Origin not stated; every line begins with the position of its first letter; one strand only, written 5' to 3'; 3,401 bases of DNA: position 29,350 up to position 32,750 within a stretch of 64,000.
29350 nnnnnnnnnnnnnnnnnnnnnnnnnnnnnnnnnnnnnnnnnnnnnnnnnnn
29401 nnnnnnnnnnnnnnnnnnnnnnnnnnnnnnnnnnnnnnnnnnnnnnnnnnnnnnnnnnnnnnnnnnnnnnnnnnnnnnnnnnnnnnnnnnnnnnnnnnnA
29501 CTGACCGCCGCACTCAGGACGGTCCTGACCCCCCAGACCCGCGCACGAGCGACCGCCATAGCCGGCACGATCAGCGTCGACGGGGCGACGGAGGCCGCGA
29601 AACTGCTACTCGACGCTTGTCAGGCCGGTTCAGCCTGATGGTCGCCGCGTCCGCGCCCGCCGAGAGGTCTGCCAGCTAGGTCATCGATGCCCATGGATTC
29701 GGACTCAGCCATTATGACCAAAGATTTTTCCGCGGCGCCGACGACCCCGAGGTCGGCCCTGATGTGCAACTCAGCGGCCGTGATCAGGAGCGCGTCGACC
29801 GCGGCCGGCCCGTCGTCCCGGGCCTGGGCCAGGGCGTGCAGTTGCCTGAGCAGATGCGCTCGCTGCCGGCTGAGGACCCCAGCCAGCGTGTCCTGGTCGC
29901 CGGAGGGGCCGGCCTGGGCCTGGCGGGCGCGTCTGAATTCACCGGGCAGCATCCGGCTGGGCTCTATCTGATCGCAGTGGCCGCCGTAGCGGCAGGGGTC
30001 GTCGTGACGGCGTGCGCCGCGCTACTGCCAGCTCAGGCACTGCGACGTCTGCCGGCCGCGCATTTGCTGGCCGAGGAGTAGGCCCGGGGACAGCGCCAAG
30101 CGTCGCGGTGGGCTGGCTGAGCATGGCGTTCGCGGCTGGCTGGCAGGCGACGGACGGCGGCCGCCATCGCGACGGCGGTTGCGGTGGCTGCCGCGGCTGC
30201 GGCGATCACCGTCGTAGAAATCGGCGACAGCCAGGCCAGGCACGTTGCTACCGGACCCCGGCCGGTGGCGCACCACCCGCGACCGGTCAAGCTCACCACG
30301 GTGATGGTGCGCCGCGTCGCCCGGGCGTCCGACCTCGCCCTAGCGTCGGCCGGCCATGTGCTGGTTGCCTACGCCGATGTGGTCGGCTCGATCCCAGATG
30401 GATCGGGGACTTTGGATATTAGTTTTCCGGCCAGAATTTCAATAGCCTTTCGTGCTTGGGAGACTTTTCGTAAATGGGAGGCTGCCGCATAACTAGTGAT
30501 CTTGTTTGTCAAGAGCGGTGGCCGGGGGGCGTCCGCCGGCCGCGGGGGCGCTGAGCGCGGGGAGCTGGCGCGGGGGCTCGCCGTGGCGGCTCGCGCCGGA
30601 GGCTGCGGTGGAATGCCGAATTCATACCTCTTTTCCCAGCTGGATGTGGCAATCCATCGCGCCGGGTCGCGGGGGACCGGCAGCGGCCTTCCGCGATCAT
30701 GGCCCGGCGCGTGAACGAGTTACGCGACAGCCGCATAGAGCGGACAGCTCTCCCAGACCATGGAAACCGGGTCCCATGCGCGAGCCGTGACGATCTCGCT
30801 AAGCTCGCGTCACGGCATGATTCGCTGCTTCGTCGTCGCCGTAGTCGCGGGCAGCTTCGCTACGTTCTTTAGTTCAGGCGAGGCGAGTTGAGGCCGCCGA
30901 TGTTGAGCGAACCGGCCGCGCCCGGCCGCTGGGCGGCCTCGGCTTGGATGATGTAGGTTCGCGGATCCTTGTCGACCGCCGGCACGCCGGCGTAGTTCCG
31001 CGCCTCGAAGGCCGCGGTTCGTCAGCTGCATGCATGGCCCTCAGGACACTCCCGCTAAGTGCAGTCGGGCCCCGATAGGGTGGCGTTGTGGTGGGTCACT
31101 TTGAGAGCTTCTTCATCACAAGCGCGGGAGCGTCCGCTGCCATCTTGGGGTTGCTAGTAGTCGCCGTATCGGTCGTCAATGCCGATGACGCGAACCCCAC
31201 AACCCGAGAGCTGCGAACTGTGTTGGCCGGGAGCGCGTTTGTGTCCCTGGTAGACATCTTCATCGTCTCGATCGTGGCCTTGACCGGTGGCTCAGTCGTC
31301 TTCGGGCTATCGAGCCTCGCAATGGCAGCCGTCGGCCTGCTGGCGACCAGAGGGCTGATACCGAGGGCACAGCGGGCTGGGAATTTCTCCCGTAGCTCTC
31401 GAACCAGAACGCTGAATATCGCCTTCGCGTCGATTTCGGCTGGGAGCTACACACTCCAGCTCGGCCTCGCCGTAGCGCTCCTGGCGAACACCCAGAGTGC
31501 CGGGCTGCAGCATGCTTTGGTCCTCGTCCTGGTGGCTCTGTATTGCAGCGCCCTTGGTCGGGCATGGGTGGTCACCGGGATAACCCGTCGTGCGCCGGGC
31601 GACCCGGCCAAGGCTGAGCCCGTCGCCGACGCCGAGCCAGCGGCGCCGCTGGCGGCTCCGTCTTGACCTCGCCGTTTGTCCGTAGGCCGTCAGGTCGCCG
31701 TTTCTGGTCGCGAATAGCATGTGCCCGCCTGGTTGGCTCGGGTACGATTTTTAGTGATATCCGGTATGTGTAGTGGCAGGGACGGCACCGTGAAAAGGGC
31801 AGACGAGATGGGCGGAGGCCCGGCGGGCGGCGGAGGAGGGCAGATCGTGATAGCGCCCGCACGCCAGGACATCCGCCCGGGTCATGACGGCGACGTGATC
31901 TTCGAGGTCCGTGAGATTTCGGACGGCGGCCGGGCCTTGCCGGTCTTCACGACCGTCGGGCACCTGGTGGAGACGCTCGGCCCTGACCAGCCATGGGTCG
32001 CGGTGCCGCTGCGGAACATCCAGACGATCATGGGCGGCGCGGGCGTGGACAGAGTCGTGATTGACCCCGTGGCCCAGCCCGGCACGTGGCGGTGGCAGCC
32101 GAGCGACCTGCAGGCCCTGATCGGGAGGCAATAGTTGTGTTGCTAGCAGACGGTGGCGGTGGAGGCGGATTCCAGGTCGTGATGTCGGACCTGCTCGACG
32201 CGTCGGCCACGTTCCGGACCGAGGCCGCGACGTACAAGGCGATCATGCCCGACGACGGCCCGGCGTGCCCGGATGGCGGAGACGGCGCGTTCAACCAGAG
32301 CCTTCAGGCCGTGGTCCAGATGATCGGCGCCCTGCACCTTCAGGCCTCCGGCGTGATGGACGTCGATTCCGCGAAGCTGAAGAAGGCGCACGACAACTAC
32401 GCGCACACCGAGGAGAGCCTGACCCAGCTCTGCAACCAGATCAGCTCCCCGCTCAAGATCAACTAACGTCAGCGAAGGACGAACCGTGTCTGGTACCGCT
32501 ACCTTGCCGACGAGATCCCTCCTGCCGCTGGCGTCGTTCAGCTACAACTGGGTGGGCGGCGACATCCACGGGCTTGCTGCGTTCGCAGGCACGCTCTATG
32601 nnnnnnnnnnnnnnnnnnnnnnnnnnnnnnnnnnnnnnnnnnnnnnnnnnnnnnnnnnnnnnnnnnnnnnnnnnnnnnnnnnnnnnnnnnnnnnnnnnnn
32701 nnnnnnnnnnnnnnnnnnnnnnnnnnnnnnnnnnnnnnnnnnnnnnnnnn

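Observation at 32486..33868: Candidate T7SS membrane-targeting effector: WXG-like head, long helical stalk, glycine-zipper C-terminus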

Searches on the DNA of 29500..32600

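Call 66: search_rna_families(source=window, start=29500, end=32600, threshold=evalue, max_evalue=0.1)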
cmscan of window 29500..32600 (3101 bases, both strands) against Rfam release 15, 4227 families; matches with E-value up to 0.1: 1.
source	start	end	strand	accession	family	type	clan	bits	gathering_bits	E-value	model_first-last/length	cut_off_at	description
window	32328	32395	-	RF03509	mir-4660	Gene; miRNA;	-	25.5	87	0.041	1-86/86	no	mir-4660 microRNA precursor family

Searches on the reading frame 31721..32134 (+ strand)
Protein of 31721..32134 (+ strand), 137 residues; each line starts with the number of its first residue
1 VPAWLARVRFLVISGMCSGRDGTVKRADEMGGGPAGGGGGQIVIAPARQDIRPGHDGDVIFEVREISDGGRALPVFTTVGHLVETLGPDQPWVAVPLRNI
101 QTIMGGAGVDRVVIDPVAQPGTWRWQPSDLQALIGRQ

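Call 3: search_protein_families(library=pfam, proteins=[window:31721-32134:+], max_evalue=0.1)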
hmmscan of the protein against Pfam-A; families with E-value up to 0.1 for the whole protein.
window:31721-32134:+ (137 aa): 1 family
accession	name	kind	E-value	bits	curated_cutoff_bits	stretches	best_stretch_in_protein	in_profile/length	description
PF07179.17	SseB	-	1.2e-06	29.1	21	1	43-116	32-109/124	SseB protein N-terminal domain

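Call 4: search_protein_families(library=ncbifam, proteins=[window:31721-32134:+], max_evalue=0.1)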
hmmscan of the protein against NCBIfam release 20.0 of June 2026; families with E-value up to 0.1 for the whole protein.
window:31721-32134:+ (137 aa): 2 families
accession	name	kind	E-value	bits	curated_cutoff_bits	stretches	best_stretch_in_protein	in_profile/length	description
NF042914.1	SAV915_dom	domain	3.2e-18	65.3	40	1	61-117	1-57/58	SAV_915 family protein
NF008624.1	PRK11611.1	equivalog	0.0058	15.8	295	1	56-108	49-101/258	enhanced serine sensitivity protein SseB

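Call 78: search_solved_structures(query=window:31721-32134:+, max_evalue=10)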
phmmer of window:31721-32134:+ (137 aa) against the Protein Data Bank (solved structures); distinct sequences matched with E-value up to 10: 1.
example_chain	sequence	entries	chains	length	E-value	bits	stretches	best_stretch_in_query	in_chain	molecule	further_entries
9wa5_A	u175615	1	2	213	0.047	17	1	24-64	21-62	Serine protease subunit NS2B,Serine protease NS3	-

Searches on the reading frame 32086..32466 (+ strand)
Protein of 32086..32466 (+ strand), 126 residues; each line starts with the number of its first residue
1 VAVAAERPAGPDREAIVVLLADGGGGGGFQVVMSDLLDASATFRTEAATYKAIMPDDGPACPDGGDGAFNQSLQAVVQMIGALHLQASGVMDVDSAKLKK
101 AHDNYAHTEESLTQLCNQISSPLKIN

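Call 3: search_protein_families(library=pfam, proteins=[window:32086-32466:+], max_evalue=0.1)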
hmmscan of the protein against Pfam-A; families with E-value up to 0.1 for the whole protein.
window:32086-32466:+ (126 aa): 1 family
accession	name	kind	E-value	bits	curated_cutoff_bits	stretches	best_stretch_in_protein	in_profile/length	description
PF19840.4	DUF6317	-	1e-16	61.9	27.4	1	29-109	5-85/100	Family of unknown function (DUF6317)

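Call 4: search_protein_families(library=ncbifam, proteins=[window:32086-32466:+], max_evalue=0.1)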
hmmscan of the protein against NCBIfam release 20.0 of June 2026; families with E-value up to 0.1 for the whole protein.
window:32086-32466:+ (126 aa): 0 families

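Call 36: search_solved_structures(query=window:32137-32466:+, max_evalue=10)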
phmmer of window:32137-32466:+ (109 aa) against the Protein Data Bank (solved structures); distinct sequences matched with E-value up to 10: 0.

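Call 58: find_homologous_proteins(query=window:32137-32466:+, max_evalue=0.001)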
Query window:32137-32466:+ (109 aa): 143 proteins with E <= 0.001 among 145 candidates; the best 120 are listed.
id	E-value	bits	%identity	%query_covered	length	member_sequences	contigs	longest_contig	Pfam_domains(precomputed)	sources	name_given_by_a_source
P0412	3.4e-65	235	100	100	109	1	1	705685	PF19840.6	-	-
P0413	2.8e-59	216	93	100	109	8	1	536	PF19840.6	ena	-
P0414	1.2e-57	210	90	100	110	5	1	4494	PF19840.6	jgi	-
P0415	4.2e-57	209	90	100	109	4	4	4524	PF19840.6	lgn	-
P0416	4.7e-57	208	93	90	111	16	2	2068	PF19840.6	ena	-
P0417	7.6e-57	208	88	100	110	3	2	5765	PF19840.6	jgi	-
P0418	8.6e-57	208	90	100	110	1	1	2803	PF19840.6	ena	-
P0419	2.0e-56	206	88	100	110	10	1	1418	PF19840.6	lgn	-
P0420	2.5e-56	206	91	90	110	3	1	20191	PF19840.6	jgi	jgi:hypothetical protein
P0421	4.4e-56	205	91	90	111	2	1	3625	PF19840.6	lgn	-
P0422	7.1e-56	205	89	90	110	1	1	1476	PF19840.6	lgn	-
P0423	1.1e-55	204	90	90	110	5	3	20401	PF19840.6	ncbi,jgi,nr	ncbi:MAG TPA: DUF6317 family protein [Streptosporangiaceae bacterium]|jgi:hypothetical protein|nr:DU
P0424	1.4e-55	204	90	90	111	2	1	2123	PF19840.6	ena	-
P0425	1.6e-55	204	86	100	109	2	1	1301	PF19840.6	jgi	jgi:hypothetical protein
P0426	4.0e-55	202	89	90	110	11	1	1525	PF19840.6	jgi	jgi:hypothetical protein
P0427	5.5e-55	202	86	100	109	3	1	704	PF19840.6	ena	-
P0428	1.3e-54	201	89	90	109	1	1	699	PF19840.6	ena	-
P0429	8.9e-54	198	86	99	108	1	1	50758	PF19840.6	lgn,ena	-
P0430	9.8e-54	198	88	90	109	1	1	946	PF19840.6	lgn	-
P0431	1.0e-53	198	88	97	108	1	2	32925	PF19840.6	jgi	-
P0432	3.2e-53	196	84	100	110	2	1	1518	PF19840.6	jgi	-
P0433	4.1e-53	196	87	90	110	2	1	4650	PF19840.6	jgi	jgi:hypothetical protein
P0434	7.5e-53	195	87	90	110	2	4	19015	PF19840.6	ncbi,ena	-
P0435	7.7e-53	195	86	90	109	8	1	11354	PF19840.6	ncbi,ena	-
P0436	1.3e-52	194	86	90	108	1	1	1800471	PF19840.6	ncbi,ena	-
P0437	1.5e-52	194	85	90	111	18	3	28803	PF19840.6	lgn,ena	-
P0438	1.7e-52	194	83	100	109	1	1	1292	PF19840.6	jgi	jgi:hypothetical protein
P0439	2.0e-52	194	85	90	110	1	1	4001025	PF19840.6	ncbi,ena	-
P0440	3.5e-52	193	85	90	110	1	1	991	PF19840.6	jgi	jgi:Family of unknown function (DUF6317)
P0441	9.7e-52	191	85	95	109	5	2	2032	PF19840.6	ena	-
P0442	1.0e-51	191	85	95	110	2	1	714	PF19840.6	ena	-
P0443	1.3e-51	191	82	90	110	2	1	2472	PF19840.6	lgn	-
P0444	6.4e-51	189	85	90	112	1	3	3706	PF19840.6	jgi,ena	-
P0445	6.6e-51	189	84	90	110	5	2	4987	PF19840.6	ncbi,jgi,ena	-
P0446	7.3e-51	189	82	100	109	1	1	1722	PF19840.6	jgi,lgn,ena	-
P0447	1.2e-50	188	86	87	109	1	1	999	PF19840.6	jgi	jgi:hypothetical protein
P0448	2.2e-50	187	81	90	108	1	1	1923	PF19840.6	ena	-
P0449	1.2e-49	185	84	95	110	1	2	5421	PF19840.6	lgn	-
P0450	1.6e-49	184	81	99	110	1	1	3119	PF19840.6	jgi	jgi:hypothetical protein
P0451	5.6e-49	182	82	95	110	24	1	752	PF19840.6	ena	-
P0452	2.0e-48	181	83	94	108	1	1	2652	PF19840.6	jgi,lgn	jgi:hypothetical protein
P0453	2.7e-48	180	77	99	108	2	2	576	PF19840.6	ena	-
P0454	4.1e-48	180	80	96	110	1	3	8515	PF19840.6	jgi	jgi:hypothetical protein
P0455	4.7e-48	180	81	94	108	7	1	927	PF19840.6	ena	-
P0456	7.0e-48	179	82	86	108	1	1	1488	PF19840.6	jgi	jgi:Family of unknown function (DUF6317)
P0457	2.1e-47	177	80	90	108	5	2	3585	PF19840.6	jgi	jgi:hypothetical protein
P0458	2.1e-47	177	74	99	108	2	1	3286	PF19840.6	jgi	jgi:hypothetical protein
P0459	2.7e-47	177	77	100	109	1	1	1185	PF19840.6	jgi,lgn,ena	jgi:hypothetical protein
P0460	4.9e-47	176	76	99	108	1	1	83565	PF19840.6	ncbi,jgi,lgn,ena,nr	ncbi:MAG TPA: DUF6317 family protein [Trebonia sp.]|nr:DUF6317 family protein [Trebonia sp.]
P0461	5.7e-47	176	79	94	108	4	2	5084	PF19840.6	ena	-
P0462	7.9e-47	176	87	86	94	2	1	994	PF19840.6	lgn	-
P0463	1.4e-46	175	78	90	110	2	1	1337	PF19840.6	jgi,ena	jgi:hypothetical protein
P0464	1.8e-46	174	81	92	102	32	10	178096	PF19840.6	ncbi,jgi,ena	jgi:hypothetical protein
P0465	1.1e-45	172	75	100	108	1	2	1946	PF19840.6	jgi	jgi:hypothetical protein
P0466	1.2e-45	172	77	89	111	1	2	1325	PF19840.6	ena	-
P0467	1.5e-45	171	86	86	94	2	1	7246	PF19840.6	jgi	-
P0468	1.7e-45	171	72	100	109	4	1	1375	PF19840.6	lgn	-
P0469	2.4e-45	171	73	100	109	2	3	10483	PF19840.6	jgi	jgi:hypothetical protein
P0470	5.5e-45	170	75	94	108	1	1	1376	PF19840.6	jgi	jgi:hypothetical protein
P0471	9.2e-45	169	76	90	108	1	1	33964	PF19840.6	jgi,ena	-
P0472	9.3e-45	169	79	92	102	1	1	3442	PF19840.6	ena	-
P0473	1.0e-44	169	74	99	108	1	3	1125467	PF19840.6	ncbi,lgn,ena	-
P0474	1.4e-44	168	75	98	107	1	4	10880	PF19840.6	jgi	jgi:hypothetical protein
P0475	1.6e-44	168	78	94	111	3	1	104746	PF19840.6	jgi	jgi:hypothetical protein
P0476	1.7e-44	168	76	98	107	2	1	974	PF19840.6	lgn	-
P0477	1.8e-44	168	72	100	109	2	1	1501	PF19840.6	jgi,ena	jgi:hypothetical protein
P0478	2.8e-44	167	74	90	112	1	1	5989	PF19840.6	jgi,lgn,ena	-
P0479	3.3e-44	167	76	98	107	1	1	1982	PF19840.6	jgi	jgi:Family of unknown function (DUF6317)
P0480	4.4e-44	167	77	92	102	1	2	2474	PF19840.6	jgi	jgi:Family of unknown function (DUF6317)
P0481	4.8e-44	167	74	100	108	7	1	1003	PF19840.6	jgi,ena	jgi:hypothetical protein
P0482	6.3e-44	166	76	90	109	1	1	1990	PF19840.6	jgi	jgi:hypothetical protein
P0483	1.2e-43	165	73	95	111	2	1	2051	PF19840.6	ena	-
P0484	1.5e-43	165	75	98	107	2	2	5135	PF19840.6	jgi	jgi:hypothetical protein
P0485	1.8e-43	165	73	98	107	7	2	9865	PF19840.6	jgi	jgi:Family of unknown function (DUF6317)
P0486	2.9e-43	164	74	90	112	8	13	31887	PF19840.6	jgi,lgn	jgi:hypothetical protein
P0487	4.0e-43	164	73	99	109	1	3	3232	PF19840.6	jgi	jgi:Family of unknown function (DUF6317)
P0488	4.2e-43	164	72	100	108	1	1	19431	PF19840.6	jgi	jgi:Family of unknown function (DUF6317)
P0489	4.4e-43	164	76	94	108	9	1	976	PF19840.6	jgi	jgi:hypothetical protein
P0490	7.8e-43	163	76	92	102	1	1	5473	PF19840.6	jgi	jgi:Family of unknown function (DUF6317)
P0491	1.0e-42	162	73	100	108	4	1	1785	PF19840.6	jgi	jgi:hypothetical protein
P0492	1.0e-42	162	71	96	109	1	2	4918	PF19840.6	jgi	jgi:Family of unknown function (DUF6317)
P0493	1.1e-42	162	69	99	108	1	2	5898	PF19840.6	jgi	jgi:hypothetical protein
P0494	1.3e-42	162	77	93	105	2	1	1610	PF19840.6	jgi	jgi:hypothetical protein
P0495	1.6e-42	162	70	98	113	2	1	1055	PF19840.6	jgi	jgi:hypothetical protein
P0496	1.8e-42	162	74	94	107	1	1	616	PF19840.6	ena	-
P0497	2.2e-42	161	71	99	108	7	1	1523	PF19840.6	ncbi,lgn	-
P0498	2.3e-42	161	76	93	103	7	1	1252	PF19840.6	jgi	jgi:Family of unknown function (DUF6317)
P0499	2.4e-42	161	76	94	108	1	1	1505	PF19840.6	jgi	jgi:Family of unknown function (DUF6317)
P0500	6.6e-42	160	72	90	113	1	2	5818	PF19840.6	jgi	jgi:hypothetical protein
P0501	6.7e-42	160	76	91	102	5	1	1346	PF19840.6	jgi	jgi:hypothetical protein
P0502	1.2e-41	159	70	90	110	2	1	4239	PF19840.6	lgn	-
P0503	1.9e-41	158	74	92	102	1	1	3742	PF19840.6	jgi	jgi:Family of unknown function (DUF6317)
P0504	2.1e-41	158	78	86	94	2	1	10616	PF19840.6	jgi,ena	-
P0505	2.3e-41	158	72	100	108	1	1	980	PF19840.6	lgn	-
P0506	5.8e-41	157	71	93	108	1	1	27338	PF19840.6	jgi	jgi:hypothetical protein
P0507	5.8e-41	157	73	93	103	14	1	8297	PF19840.6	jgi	jgi:hypothetical protein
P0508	6.0e-41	157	71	89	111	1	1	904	PF19840.6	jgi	jgi:hypothetical protein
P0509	1.1e-40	156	71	100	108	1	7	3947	PF19840.6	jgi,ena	jgi:hypothetical protein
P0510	1.2e-40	156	73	94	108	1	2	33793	PF19840.6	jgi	jgi:hypothetical protein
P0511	4.7e-40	154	68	98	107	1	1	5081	PF19840.6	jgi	jgi:hypothetical protein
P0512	5.3e-40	154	69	100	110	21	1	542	PF19840.6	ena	-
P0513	8.0e-40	153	70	90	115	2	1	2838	PF19840.6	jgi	jgi:hypothetical protein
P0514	8.6e-40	153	69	90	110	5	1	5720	PF19840.6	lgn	-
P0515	1.0e-39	153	73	94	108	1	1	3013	PF19840.6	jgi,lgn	jgi:hypothetical protein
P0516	1.6e-39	152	75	91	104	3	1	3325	PF19840.6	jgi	jgi:hypothetical protein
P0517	2.9e-39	151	68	100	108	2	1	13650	PF19840.6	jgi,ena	jgi:hypothetical protein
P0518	4.3e-38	148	71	93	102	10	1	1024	PF19840.6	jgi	jgi:hypothetical protein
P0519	1.2e-37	146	70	93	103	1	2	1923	PF19840.6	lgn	-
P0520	3.3e-37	145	73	91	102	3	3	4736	PF19840.6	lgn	-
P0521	1.4e-36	143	73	77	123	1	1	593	PF19840.6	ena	-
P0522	1.6e-35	139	70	91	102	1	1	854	PF19840.6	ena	-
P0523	4.3e-35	138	68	92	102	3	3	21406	PF19840.6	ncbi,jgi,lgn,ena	-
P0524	7.2e-35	137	68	91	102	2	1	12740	PF19840.6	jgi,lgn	jgi:hypothetical protein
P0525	1.5e-34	136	86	67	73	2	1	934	PF19840.6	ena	-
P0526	2.5e-33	132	67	87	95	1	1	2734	PF19840.6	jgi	jgi:hypothetical protein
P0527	3.8e-31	125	61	93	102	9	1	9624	PF19840.6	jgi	jgi:uncharacterized protein DUF6317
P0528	5.9e-31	125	64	92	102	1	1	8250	PF19840.6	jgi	jgi:Family of unknown function (DUF6317)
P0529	7.6e-31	124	62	91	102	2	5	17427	PF19840.6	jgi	jgi:hypothetical protein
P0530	6.4e-30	121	60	93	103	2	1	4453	PF19840.6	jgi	jgi:uncharacterized protein DUF6317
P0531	7.2e-30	121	58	93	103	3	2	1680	PF19840.6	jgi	jgi:hypothetical protein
